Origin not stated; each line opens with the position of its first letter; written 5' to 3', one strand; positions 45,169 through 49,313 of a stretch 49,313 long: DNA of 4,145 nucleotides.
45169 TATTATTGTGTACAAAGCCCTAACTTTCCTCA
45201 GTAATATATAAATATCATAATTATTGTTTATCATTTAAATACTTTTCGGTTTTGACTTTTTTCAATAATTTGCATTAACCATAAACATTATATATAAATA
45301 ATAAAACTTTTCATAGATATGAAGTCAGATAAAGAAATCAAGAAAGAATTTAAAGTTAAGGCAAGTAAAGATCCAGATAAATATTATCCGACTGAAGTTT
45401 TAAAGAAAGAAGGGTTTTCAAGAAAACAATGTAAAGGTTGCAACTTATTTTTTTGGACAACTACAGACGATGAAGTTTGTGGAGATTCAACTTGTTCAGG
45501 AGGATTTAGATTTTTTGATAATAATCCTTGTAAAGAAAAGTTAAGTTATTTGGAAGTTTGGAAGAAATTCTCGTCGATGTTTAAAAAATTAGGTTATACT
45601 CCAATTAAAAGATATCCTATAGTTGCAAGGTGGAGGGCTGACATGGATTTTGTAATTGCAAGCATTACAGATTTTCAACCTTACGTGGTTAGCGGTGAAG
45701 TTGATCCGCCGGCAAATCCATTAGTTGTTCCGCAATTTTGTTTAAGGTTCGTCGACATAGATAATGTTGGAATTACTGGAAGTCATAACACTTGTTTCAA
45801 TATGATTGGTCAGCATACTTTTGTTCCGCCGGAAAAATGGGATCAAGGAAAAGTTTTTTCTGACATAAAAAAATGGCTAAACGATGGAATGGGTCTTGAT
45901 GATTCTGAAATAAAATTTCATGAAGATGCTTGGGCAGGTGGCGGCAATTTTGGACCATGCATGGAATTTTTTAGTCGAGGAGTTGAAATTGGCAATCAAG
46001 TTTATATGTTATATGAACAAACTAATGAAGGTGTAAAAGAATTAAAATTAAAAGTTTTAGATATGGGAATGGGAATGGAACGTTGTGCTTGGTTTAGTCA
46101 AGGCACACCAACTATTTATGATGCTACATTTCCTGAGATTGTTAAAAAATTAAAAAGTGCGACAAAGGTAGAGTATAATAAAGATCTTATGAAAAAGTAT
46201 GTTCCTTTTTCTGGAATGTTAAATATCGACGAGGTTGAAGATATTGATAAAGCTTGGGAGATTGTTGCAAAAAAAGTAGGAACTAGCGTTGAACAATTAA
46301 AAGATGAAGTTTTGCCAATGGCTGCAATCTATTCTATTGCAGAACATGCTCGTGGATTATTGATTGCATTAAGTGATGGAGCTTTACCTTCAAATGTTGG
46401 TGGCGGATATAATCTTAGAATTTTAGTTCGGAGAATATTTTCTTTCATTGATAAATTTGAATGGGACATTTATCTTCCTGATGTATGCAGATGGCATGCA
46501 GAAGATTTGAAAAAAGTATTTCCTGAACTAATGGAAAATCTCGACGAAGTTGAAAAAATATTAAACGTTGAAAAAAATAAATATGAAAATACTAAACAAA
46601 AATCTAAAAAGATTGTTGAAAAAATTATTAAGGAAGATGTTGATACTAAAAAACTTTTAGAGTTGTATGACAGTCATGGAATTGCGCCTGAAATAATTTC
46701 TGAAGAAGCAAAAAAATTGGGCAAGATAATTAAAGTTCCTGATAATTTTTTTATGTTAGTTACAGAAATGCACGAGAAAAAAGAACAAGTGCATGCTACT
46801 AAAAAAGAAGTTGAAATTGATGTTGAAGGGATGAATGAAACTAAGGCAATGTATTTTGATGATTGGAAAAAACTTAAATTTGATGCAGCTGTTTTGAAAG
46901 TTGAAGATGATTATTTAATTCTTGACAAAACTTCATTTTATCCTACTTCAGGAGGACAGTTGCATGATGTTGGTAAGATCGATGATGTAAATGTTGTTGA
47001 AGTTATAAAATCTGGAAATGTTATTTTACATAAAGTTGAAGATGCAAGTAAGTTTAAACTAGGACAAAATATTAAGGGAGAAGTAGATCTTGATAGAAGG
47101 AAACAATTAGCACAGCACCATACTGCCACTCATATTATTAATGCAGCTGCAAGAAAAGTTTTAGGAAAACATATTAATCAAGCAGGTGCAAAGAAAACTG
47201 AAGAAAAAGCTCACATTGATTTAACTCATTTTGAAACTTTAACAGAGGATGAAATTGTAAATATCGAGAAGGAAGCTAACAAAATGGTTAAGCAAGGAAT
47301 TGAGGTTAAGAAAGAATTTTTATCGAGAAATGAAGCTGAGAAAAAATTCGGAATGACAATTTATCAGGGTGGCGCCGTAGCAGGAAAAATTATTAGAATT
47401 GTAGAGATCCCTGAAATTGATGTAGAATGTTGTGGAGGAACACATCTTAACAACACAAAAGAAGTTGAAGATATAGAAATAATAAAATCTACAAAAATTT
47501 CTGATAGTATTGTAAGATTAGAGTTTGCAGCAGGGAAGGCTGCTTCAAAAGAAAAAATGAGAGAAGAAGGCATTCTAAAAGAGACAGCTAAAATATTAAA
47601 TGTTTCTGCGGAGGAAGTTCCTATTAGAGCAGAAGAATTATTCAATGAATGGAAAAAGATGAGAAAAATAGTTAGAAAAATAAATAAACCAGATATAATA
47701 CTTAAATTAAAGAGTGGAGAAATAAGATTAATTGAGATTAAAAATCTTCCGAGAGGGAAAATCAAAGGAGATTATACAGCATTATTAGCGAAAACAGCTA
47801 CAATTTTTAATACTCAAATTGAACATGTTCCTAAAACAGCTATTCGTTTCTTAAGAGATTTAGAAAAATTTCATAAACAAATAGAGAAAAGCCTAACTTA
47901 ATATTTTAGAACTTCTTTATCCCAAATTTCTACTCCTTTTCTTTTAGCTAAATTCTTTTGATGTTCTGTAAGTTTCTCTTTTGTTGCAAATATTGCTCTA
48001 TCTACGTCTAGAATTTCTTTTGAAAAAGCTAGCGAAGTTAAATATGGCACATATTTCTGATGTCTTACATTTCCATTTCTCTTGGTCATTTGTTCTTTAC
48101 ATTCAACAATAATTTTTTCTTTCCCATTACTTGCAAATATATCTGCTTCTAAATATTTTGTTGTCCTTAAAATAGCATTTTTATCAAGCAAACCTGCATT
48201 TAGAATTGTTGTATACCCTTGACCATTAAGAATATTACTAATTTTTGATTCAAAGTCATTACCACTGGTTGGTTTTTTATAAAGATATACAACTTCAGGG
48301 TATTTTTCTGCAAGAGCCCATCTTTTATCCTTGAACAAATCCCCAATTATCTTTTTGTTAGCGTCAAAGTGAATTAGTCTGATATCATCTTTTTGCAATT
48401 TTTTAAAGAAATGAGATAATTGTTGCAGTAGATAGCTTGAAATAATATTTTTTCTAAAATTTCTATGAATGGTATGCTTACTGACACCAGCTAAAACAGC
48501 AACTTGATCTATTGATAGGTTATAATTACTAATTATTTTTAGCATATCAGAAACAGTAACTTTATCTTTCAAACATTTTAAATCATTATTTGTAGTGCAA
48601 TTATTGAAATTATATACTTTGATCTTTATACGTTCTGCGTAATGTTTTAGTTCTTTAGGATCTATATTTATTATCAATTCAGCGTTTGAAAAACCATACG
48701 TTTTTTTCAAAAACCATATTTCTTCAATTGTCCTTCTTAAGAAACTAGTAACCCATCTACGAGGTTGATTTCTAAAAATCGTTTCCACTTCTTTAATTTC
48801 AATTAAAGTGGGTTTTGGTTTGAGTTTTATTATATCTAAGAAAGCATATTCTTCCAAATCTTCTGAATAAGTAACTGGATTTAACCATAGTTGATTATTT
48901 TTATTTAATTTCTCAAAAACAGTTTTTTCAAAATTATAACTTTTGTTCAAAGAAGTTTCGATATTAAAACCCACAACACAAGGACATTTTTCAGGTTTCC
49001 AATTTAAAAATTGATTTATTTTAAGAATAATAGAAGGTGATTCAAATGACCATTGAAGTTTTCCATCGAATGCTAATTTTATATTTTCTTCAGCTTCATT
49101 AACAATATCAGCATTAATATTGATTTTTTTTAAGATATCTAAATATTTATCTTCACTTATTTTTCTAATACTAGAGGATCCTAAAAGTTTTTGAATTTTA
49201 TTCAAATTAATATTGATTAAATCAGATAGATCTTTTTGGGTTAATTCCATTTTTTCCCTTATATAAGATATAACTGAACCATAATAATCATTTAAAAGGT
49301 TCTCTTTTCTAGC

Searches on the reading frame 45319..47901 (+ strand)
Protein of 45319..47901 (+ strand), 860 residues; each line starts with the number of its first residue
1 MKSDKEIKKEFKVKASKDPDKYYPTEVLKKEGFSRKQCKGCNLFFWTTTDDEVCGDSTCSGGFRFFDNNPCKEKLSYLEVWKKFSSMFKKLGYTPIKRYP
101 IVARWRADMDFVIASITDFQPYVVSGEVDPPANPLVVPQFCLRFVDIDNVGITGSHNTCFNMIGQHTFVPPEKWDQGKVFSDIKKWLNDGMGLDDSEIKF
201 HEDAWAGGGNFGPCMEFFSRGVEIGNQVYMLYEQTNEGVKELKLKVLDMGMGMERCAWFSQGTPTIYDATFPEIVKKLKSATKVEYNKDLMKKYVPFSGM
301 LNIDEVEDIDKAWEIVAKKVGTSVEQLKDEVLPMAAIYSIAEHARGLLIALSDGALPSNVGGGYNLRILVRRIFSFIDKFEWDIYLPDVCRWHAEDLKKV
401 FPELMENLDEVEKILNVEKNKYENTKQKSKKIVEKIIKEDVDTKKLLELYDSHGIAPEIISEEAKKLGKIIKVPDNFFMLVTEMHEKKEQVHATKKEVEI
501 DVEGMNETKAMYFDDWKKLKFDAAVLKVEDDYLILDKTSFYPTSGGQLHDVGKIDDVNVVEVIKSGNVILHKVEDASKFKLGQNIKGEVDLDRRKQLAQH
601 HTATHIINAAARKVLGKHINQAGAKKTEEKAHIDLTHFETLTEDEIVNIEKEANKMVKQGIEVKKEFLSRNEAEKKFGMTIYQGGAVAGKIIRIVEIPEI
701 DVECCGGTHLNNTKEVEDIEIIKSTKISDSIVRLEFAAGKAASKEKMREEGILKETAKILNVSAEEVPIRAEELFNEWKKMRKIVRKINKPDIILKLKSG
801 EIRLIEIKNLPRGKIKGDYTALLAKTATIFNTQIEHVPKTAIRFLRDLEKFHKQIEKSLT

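Call 14: search_protein_families(library=pfam, proteins=[window:45319-47901:+], max_evalue=0.001)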
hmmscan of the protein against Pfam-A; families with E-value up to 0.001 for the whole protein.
window:45319-47901:+ (860 aa): 2 families
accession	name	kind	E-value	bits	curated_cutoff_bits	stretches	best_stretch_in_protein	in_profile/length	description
PF01411.24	tRNA-synt_2c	-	1.7e-90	304.6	30.3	1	79-592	1-551/552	tRNA synthetases class II (A)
PF07973.19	tRNA_SAD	-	6.9e-13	48.8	24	1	692-735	1-44/44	Threonyl and Alanyl tRNA synthetase second additional domain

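Call 15: find_encoding_contigs(protein=window:45319-47901:+, flank=10000, max_places=6)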
Protein window:45319-47901:+ (860 aa): no gene with exactly this product is on record in the collection.

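Call 16: search_protein_families(library=ncbifam, proteins=[window:45319-47901:+], max_evalue=0.001)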
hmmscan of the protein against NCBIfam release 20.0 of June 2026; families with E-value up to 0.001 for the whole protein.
window:45319-47901:+ (860 aa): 4 families
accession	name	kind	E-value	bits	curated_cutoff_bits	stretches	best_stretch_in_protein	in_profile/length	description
TIGR03683.1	A-tRNA_syn_arch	equivalog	7.7e-262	871.5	744.7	1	22-797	3-793/902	alanine--tRNA ligase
TIGR00344.1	alaS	equivalog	1.1e-156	523.4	457.05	2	185-791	130-745/847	alanine--tRNA ligase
NF040865.1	a_tRNA_ed_AlaXM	equivalog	2.4e-53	181.3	300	1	508-736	1-231/234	alanyl-tRNA editing protein AlaXM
NF002436.0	PRK01584.1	equivalog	4.6e-53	180.6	529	4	572-734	429-588/595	alanine--tRNA ligase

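Call 25: find_related_loci(query=window:45319-47901:+, collection=genome_contigs, flank=10000)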
Query window:45319-47901:+ (860 aa) in genome_contigs; peptide patterns used: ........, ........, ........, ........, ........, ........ (x = any residue, [..] = any of these).
162 stretches matched a pattern; 80 encode a relative of the query (tblastn E <= 1e-3); 80 distinct loci.
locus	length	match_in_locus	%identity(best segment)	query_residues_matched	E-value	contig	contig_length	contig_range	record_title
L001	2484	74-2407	71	1-778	0e+0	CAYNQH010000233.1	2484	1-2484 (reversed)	MAG TPA_asm: uncultured Methanosarcinales archaeon isolate SRP319275_co4_263 genome assembly, contig: NODE_51855_length_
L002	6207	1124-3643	64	1-854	0e+0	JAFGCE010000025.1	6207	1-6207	MAG: Candidatus Woesearchaeota archaeon isolate Zod_Metabat.1084 k87_4365771, whole genome shotgun sequence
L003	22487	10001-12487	62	1-850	0e+0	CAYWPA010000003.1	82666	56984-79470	MAG TPA_asm: uncultured Methanosarcinales archaeon isolate ERP125453_co1_72 genome assembly, contig: NODE_148_length_826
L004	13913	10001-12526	61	1-855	0e+0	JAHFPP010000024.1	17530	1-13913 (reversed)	MAG: Candidatus Woesearchaeota archaeon isolate nzgw53 NODE_6001_length_17531_cov_3.222918, whole genome shotgun sequenc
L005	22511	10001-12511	61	1-851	0e+0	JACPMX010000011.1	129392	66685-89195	MAG: Candidatus Woesearchaeota archaeon isolate NC_groundwater_560_Ag_S-0.1um_42_26 S35_SO-1_scaffold_288089, whole geno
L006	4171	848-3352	61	1-849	0e+0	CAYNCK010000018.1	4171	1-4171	MAG TPA_asm: uncultured Methanosarcinales archaeon isolate binchicken_co203_103 genome assembly, contig: k141_90261, who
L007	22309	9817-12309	61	1-848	0e+0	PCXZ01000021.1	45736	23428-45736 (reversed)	MAG: Candidatus Woesearchaeota archaeon CG10_big_fil_rev_8_21_14_0_10_44_13 CG10_8_21_14_0.10_scaffold_488_c, whole geno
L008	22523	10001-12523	61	1-855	0e+0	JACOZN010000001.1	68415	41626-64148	MAG: Candidatus Woesearchaeota archaeon isolate NC_groundwater_206_Ag_S-0.1um_41_17 S4_GD2017_2_S1_scaffold_1042, whole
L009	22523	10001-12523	60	1-855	0e+0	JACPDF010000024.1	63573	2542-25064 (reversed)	MAG: Candidatus Woesearchaeota archaeon isolate NC_groundwater_302_Ag_B-0.1um_38_13 S7_GD2017_3_B1_scaffold_230, whole g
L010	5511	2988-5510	60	1-855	0e+0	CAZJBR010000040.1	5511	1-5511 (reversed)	MAG TPA_asm: uncultured Methanosarcinales archaeon isolate binchicken_co38_212 genome assembly, contig: NODE_31027_lengt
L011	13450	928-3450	59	1-855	0e+0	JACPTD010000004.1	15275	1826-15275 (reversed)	MAG: Candidatus Woesearchaeota archaeon isolate NC_groundwater_723_Ag_S-0.2um_38_8 S36_SO-2_scaffold_75158, whole genome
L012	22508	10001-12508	61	1-849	0e+0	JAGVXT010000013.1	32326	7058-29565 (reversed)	Candidatus Woesearchaeota archaeon isolate RIFCSPLOWO2_01_FULL_38_40 rifcsplowo2_01_scaffold_1884, whole genome shotgun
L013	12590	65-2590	60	1-856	0e+0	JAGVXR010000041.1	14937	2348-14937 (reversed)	Candidatus Woesearchaeota archaeon isolate RIFCSPHIGHO2_01_FULL_38_11 rifcsphigho2_01_scaffold_9689, whole genome shotgu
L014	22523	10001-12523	60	1-855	0e+0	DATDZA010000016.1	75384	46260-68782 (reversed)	MAG TPA_asm: Candidatus Nanoarchaeia archaeon isolate SMAG_U8179 k141_1320291, whole genome shotgun sequence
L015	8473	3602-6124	60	1-855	0e+0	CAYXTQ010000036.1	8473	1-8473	MAG TPA_asm: uncultured Methanosarcinales archaeon isolate binchicken_co266_33 genome assembly, contig: NODE_16741_lengt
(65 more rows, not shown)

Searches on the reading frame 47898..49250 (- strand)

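Call 14: search_protein_families(library=pfam, proteins=[window:47898-49250:-], max_evalue=0.001)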
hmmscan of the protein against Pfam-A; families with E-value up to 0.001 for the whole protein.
window:47898-49250:- (450 aa): 1 family
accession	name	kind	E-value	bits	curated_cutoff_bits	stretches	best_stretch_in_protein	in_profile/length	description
PF04471.18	Mrr_cat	-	1.6e-06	28.6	21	1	329-448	5-111/115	Restriction endonuclease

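Call 16: search_protein_families(library=ncbifam, proteins=[window:47898-49250:-], max_evalue=0.001)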
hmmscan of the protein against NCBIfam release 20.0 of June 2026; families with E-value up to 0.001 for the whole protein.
window:47898-49250:- (450 aa): 0 families
